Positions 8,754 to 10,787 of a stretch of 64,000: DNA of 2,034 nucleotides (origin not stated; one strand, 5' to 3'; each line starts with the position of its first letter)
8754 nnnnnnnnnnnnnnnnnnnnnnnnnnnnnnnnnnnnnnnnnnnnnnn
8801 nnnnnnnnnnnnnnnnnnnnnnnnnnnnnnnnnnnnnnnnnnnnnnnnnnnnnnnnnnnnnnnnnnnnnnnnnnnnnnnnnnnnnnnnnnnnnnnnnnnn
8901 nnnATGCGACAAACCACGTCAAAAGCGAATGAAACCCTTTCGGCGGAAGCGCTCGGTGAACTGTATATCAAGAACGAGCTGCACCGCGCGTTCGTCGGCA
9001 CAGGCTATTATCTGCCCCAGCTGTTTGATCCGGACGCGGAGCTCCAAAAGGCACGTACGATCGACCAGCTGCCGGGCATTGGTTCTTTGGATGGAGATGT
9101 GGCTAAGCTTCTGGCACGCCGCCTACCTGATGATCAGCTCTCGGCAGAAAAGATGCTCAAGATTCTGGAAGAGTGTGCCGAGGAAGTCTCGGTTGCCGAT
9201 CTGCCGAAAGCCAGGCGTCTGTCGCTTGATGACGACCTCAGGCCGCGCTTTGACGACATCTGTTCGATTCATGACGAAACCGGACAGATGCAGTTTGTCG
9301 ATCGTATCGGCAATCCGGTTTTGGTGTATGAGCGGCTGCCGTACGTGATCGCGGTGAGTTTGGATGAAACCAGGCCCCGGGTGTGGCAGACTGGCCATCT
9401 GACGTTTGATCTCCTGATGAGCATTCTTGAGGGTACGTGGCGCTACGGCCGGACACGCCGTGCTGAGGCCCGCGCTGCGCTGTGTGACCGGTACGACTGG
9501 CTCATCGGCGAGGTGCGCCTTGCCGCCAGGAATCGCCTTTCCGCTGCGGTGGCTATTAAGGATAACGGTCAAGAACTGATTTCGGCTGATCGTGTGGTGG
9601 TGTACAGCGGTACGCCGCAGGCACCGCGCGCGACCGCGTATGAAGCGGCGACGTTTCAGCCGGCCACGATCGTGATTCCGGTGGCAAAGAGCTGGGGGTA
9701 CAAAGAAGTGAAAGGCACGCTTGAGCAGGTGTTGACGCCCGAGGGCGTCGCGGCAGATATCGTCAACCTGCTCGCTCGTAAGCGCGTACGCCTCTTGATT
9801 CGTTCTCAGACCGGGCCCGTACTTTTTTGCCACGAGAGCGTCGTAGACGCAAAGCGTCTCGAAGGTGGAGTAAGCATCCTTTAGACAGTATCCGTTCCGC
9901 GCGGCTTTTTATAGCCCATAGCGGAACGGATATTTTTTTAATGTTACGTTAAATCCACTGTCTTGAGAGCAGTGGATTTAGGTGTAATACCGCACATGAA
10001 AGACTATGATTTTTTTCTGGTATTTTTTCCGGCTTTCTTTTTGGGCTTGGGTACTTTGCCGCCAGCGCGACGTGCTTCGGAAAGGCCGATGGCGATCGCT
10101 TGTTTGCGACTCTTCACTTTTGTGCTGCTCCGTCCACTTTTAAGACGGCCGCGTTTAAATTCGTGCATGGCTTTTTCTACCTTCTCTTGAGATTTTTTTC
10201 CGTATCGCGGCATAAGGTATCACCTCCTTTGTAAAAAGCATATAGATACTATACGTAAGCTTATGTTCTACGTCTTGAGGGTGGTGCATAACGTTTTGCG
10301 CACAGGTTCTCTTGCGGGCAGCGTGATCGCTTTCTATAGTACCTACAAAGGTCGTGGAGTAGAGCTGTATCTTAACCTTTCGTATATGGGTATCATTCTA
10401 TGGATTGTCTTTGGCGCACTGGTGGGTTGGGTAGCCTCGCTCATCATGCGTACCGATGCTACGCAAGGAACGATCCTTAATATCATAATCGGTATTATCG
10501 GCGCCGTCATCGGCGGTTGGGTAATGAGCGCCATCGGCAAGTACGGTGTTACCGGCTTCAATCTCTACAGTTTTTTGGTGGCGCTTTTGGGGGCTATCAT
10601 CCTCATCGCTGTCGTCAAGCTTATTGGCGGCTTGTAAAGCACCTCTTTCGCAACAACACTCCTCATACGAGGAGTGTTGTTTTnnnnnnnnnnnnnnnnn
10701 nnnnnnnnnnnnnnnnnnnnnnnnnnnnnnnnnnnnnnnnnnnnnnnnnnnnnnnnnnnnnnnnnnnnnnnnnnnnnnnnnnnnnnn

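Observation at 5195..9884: SOS island: dinB, an autoregulated lexA, and two uncharacterised genes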

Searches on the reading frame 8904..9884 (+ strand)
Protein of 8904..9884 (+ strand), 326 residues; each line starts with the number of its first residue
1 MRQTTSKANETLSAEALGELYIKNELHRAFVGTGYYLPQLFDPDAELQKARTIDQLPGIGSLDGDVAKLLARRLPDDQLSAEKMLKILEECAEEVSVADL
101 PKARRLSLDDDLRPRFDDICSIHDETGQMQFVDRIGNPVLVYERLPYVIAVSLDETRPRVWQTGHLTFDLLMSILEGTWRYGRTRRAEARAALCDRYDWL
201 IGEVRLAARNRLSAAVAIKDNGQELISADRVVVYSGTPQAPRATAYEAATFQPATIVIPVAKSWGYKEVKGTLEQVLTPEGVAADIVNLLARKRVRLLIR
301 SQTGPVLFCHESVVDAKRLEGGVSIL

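Call 3: search_protein_families(library=pfam, proteins=[window:8904-9884:+], max_evalue=0.1)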
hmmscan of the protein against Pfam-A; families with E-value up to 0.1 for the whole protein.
window:8904-9884:+ (326 aa): 0 families

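Call 7: search_protein_families(library=phrogs, proteins=[window:8904-9884:+], max_evalue=1)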
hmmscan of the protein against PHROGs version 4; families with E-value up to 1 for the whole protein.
window:8904-9884:+ (326 aa): 0 families

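Call 8: search_protein_families(library=padloc, proteins=[window:8904-9884:+], max_evalue=1)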
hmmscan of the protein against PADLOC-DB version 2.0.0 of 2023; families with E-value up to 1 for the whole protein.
window:8904-9884:+ (326 aa): 0 families

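Call 9: search_protein_families(library=ncbifam, proteins=[window:8904-9884:+], max_evalue=1)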
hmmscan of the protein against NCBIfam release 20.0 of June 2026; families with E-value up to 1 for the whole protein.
window:8904-9884:+ (326 aa): 0 families

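Call 10: find_homologous_proteins(query=window:8904-9884:+)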
Query window:8904-9884:+ (326 aa): 1 proteins with E <= 0.001 among 7137 candidates.
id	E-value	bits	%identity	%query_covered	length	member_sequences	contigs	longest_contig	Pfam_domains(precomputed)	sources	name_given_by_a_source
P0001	1.2e-211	720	100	100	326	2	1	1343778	-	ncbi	-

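Call 12: find_encoding_contigs(protein=P0001, flank=10000, max_places=4)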
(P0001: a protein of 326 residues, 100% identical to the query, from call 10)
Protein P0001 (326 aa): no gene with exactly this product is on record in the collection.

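Call 34: find_related_loci(query=window:8904-9884:+, collection=viral_contigs, flank=5000)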
Query window:8904-9884:+ (326 aa) in viral_contigs; peptide patterns used: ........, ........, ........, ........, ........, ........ (x = any residue, [..] = any of these).
19 stretches matched a pattern, but none encodes a relative of the query by tblastn (E <= 1e-3).

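Call 36: search_dna_similar(query=window:8904-9884:+, collection=phages, mode=protein, max_evalue=1)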
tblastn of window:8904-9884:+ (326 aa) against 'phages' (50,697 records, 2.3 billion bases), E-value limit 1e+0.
No match.

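Call 38: predict_structure(protein=window:8904-9884:+)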
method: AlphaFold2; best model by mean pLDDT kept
length: 326 residues; sequences in the alignment: 1
mean_pLDDT: 33.8   pTM: 0.22
mean pLDDT of the five models: 33.8, 33.4, 32.2, 31.5, 31.5
residues with pLDDT >= 90: 0; 70-90: 0; 50-70: 3; < 50: 323
segments of 3 or more residues with pLDDT < 50: 1-132, 134-271, 275-326
pLDDT, mean of each block of 10 residues (from residue 1): 29 31 37 29 30 30 32 35 39 26 27 40 38 47 41 41 38 37 30 29 24 25 26 31 29 40 39 47 42 41 31 28 25
secondary structure, 60 per line:
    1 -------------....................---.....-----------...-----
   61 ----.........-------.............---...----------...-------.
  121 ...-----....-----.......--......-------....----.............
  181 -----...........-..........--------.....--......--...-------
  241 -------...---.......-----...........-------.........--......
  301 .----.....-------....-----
elements in order: H14-33 H37-41 H65-73 H81-93 E120-123 E129-132 E138-144 E147-152 E160-163 H168-180 H186-196 H198-207 E216-220 E223-228 E231-233 E254-260 H266-276 H284-292 E295-301 E306-310 H318-321

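Call 51: search_protein_families(library=pfam, alignment_id=A1, max_evalue=0.1)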
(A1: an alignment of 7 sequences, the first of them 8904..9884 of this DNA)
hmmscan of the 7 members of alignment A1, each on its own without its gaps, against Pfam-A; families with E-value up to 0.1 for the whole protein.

A. member 1, window:8904-9884:+ (326 aa): 0 families

B. families by the number of members that match (of 7 scanned): 1 family
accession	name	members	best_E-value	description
PF05844.17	YopD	1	0.08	YopD protein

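Call 53: search_solved_structures(query=A1, max_evalue=1)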
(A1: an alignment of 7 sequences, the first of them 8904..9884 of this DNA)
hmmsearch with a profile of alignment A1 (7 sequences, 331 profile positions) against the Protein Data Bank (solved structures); distinct sequences matched with E-value up to 1: 2.
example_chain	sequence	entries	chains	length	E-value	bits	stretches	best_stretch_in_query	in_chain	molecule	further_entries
6egc_A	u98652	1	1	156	0.0086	18.3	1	38-81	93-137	SC_2L4HC2_23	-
5j0k_A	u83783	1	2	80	0.15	14.2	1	37-84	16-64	designed protein 2L4HC2_23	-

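Call 77: find_related_loci(query=A4, collection=metagenome_contigs, flank=8000)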
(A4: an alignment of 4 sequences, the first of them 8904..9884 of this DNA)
Query A4 (326 aa) in metagenome_contigs; peptide patterns used: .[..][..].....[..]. (x = any residue, [..] = any of these).
28 stretches matched a pattern, but none encodes a relative of the query by tblastn (E <= 1e-3).

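Call 79: find_homologous_proteins(query=A1, max_evalue=0.01)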
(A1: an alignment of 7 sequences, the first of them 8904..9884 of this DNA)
Query A1 (7 sequences) (326 aa, profile of the alignment): 10 proteins with E <= 0.01 among 8000 candidates.
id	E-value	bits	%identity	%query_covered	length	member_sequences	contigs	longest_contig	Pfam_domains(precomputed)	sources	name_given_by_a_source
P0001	9.8e-121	421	100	100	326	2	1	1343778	-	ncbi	-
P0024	2.8e-99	350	36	25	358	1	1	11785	-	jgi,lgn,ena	-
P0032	1.7e-48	183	32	25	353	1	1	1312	-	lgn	-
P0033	1.4e-26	111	27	44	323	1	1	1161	-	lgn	-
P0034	3.7e-26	110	30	27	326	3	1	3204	-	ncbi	-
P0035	2.8e-25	107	28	38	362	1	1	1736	-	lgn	-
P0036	1.2e-23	102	28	21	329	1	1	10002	-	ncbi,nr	ncbi:hypothetical protein HY635_04395 [Candidatus Uhrbacteria bacterium]|nr:hypothetical protein [Ca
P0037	5.0e-23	100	26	37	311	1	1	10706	-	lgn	-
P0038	1.8e-19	88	31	28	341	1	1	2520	-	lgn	-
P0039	7.9e-18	83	42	15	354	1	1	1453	-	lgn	-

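Call 88: find_encoding_contigs(protein=P0036, flank=8000, max_places=3)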
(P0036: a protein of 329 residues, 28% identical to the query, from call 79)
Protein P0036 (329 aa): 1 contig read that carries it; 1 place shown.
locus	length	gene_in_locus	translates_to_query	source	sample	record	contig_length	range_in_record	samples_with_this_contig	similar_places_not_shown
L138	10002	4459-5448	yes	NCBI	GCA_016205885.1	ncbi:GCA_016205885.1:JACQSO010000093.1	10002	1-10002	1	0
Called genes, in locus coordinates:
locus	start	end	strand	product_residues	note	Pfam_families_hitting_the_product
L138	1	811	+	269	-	PF03054:tRNA_Me_trans, PF20258:tRNA_Me_trans_C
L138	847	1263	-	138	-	-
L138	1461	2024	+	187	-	-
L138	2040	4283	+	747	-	PF01551:Peptidase_M23, PF11617:Cu-binding_MopE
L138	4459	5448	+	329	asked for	-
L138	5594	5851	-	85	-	PF10049:DUF2283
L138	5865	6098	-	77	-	PF14076:DUF4258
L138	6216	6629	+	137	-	-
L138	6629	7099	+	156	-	-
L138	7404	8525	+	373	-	-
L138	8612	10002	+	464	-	PF01411:tRNA-synt_2c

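Call 100: search_protein_families(library=pfam, proteins=[L138:1461-2024:+], max_evalue=0.01)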
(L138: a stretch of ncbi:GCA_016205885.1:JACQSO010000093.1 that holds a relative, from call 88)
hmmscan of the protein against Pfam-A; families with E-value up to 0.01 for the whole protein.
L138:1461-2024:+ (187 aa): 1 family
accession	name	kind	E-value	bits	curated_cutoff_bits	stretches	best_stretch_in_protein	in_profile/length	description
PF18933.6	PsbP_2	-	0.0038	17.7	27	1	49-101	35-87/184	PsbP-like protein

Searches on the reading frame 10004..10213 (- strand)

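Call 29: search_protein_families(library=pfam, proteins=[window:10004-10213:-], max_evalue=0.01)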
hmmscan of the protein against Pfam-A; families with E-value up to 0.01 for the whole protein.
window:10004-10213:- (69 aa): 1 family
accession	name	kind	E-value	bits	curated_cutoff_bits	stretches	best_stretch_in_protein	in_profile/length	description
PF20106.4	DUF6496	-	1.3e-23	83.6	24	1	3-58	1-58/58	Family of unknown function (DUF6496)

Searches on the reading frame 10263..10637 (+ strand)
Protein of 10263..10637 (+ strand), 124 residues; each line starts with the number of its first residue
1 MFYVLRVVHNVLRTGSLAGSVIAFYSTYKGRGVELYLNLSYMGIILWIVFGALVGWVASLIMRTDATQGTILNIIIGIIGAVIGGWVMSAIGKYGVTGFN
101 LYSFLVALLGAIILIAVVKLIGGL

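Call 29: search_protein_families(library=pfam, proteins=[window:10263-10637:+], max_evalue=0.01)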
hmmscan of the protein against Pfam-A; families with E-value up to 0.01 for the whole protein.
window:10263-10637:+ (124 aa): 1 family
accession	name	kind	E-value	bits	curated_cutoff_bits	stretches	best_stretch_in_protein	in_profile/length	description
PF04226.18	Transgly_assoc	-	4.2e-12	46.5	25.3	1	74-121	1-47/49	Transglycosylase associated protein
